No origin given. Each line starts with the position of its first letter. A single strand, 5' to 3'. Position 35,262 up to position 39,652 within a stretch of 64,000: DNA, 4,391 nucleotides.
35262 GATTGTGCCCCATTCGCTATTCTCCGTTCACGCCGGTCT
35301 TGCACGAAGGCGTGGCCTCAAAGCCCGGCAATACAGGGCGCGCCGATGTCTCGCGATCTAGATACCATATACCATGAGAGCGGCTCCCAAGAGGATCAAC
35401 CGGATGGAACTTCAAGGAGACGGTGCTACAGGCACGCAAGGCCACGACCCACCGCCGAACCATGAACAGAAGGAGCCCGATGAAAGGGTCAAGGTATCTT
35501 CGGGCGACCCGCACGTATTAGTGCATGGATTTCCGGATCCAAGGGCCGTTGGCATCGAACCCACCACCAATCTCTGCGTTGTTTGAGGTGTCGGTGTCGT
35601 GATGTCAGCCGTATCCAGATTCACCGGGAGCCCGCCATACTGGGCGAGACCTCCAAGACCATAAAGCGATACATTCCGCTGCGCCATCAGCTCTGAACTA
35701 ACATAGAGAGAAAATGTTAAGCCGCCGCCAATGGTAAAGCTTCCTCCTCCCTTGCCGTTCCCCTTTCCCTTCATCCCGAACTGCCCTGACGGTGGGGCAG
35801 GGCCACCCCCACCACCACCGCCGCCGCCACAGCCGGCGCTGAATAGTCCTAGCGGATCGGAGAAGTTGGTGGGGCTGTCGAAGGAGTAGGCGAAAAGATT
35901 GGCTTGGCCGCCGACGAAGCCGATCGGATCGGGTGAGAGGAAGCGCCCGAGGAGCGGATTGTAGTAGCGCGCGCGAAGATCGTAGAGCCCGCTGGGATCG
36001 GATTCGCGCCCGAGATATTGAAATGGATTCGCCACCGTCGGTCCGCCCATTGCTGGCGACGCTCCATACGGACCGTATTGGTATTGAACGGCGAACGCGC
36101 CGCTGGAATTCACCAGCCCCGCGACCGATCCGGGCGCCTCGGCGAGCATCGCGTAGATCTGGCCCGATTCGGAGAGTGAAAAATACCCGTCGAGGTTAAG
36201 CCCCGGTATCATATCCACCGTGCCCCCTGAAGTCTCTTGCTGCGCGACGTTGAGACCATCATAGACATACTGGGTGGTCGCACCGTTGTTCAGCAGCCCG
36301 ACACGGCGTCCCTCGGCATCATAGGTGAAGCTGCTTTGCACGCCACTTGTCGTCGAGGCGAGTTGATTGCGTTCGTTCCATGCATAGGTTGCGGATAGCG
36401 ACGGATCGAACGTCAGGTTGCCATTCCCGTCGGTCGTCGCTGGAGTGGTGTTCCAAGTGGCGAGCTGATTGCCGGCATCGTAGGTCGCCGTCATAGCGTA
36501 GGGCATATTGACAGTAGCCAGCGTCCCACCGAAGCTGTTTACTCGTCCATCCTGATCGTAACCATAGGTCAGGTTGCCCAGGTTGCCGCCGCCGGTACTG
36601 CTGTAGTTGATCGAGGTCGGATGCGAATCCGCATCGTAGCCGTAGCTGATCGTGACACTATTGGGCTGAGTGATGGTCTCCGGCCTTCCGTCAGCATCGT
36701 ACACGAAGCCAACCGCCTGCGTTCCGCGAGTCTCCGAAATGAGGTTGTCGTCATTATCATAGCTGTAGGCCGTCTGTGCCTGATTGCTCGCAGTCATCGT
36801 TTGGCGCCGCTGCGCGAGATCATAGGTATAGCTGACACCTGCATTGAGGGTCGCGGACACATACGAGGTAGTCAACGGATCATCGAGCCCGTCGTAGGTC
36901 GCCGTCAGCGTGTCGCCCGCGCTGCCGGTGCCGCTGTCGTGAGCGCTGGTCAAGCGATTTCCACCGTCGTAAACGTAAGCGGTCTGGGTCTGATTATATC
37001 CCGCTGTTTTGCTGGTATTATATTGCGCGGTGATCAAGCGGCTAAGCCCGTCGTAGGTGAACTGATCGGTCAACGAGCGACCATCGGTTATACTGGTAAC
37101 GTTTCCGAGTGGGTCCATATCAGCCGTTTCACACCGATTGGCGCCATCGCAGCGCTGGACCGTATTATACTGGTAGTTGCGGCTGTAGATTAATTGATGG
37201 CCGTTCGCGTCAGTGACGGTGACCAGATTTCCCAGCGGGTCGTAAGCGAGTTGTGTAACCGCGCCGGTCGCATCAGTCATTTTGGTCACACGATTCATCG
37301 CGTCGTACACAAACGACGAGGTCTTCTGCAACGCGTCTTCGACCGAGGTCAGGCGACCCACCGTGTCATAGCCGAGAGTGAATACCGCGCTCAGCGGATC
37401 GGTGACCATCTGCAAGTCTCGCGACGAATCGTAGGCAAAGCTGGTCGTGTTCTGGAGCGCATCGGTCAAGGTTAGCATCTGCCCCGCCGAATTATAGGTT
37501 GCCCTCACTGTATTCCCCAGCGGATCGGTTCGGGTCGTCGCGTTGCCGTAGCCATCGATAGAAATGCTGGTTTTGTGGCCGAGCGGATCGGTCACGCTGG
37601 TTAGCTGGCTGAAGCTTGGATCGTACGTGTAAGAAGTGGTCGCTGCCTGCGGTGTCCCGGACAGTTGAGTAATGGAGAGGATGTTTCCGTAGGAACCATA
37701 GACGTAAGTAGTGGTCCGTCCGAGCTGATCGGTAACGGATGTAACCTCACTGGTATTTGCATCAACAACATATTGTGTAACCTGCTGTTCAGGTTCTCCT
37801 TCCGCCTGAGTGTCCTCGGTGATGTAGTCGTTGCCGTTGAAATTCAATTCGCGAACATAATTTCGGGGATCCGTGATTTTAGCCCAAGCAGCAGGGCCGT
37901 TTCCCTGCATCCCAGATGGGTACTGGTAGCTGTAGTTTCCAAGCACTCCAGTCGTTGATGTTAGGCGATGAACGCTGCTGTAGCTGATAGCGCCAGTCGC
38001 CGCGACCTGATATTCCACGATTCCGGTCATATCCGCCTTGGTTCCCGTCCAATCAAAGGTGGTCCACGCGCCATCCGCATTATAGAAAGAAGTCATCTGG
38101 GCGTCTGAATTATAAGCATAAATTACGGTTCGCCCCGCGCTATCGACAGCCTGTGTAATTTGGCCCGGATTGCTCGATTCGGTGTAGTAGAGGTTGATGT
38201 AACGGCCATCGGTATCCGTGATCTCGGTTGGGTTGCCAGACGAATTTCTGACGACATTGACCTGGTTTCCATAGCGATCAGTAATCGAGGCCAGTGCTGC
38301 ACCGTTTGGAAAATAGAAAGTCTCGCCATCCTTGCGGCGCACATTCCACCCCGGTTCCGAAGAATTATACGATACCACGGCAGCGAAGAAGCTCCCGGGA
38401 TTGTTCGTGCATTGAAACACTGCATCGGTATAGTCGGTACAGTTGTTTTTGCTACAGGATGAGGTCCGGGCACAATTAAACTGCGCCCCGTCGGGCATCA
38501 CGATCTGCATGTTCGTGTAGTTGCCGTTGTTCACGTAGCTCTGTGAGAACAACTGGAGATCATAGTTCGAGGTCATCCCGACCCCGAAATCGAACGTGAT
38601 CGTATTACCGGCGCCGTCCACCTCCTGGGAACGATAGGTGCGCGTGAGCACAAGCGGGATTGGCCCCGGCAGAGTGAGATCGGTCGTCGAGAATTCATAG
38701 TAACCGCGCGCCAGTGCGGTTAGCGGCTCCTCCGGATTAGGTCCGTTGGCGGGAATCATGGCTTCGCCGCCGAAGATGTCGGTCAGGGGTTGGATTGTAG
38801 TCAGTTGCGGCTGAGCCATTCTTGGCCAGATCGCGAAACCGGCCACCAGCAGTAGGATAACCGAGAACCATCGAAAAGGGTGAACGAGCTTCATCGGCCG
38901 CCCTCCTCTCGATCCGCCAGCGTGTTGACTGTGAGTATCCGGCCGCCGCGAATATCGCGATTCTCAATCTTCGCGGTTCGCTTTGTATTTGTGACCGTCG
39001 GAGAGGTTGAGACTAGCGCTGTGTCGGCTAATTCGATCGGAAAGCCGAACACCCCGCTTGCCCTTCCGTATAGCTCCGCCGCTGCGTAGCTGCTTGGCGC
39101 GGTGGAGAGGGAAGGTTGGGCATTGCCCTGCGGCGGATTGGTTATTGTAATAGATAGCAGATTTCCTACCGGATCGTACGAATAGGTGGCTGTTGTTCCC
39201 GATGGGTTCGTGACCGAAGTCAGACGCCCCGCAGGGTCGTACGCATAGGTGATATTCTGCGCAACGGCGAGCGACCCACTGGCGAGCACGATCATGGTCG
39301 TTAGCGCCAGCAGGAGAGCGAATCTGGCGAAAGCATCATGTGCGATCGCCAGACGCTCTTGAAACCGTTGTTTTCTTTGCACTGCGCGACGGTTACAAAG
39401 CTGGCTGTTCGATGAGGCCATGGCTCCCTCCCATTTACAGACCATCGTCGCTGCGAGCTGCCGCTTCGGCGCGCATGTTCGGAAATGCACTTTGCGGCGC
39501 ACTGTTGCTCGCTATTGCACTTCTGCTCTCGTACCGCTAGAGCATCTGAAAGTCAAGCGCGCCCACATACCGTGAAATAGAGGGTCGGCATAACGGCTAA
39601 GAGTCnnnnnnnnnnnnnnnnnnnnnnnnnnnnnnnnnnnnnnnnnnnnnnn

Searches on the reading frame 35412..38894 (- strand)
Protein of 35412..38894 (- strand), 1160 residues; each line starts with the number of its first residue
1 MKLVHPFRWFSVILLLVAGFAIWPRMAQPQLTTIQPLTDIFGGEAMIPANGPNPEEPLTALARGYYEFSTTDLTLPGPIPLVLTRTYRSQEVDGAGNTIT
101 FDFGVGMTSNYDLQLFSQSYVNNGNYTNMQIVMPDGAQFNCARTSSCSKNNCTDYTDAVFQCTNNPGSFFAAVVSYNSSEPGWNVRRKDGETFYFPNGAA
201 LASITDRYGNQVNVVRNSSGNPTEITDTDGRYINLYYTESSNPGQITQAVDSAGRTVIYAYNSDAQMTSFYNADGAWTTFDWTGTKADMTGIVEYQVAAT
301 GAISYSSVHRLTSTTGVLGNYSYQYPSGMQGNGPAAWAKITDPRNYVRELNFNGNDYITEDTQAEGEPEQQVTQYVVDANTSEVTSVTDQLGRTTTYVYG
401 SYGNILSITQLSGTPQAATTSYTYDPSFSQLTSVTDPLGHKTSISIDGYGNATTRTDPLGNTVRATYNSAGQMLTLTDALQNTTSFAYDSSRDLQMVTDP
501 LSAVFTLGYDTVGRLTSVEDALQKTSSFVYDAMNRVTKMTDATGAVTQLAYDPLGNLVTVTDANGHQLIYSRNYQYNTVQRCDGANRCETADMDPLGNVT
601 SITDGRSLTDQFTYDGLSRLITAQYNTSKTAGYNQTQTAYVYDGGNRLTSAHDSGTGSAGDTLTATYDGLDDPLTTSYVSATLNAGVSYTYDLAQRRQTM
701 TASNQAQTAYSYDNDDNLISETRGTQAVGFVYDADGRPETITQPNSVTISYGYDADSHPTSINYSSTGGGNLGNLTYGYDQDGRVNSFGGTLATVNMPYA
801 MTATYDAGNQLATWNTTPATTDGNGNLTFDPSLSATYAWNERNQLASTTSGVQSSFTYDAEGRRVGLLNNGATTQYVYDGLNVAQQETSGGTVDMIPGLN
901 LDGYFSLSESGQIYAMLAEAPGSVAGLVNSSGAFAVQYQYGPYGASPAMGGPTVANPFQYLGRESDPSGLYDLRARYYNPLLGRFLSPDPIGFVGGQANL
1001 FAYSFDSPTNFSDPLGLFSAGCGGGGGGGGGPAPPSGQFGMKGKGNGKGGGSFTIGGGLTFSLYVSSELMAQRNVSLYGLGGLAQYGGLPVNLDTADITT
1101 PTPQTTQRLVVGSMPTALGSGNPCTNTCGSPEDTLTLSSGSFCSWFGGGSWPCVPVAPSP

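Call 35: search_protein_families(library=pfam, proteins=[window:35412-38894:-], max_evalue=0.001)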
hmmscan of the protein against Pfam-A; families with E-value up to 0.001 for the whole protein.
window:35412-38894:- (1160 aa): 2 families
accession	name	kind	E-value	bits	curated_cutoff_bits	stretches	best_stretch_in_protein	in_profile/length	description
PF05593.20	RHS_repeat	-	1.9e-46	156.1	22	6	509-545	1-37/38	RHS Repeat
PF20148.4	DUF6531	-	2.4e-08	34.6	24.1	1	62-137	7-70/74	Domain of unknown function (DUF6531)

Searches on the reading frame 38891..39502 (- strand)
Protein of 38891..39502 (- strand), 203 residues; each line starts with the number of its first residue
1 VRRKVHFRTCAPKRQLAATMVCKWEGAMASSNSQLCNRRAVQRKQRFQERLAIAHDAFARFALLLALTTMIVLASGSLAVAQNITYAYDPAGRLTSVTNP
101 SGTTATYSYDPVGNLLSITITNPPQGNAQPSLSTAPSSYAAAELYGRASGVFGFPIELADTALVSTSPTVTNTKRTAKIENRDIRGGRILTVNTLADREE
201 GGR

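Call 35: search_protein_families(library=pfam, proteins=[window:38891-39502:-], max_evalue=0.001)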
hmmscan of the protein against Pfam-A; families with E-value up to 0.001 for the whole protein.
window:38891-39502:- (203 aa): 1 family
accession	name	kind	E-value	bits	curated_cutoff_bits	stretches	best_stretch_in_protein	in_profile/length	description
PF05593.20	RHS_repeat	-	3.2e-12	47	22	1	88-119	1-32/38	RHS Repeat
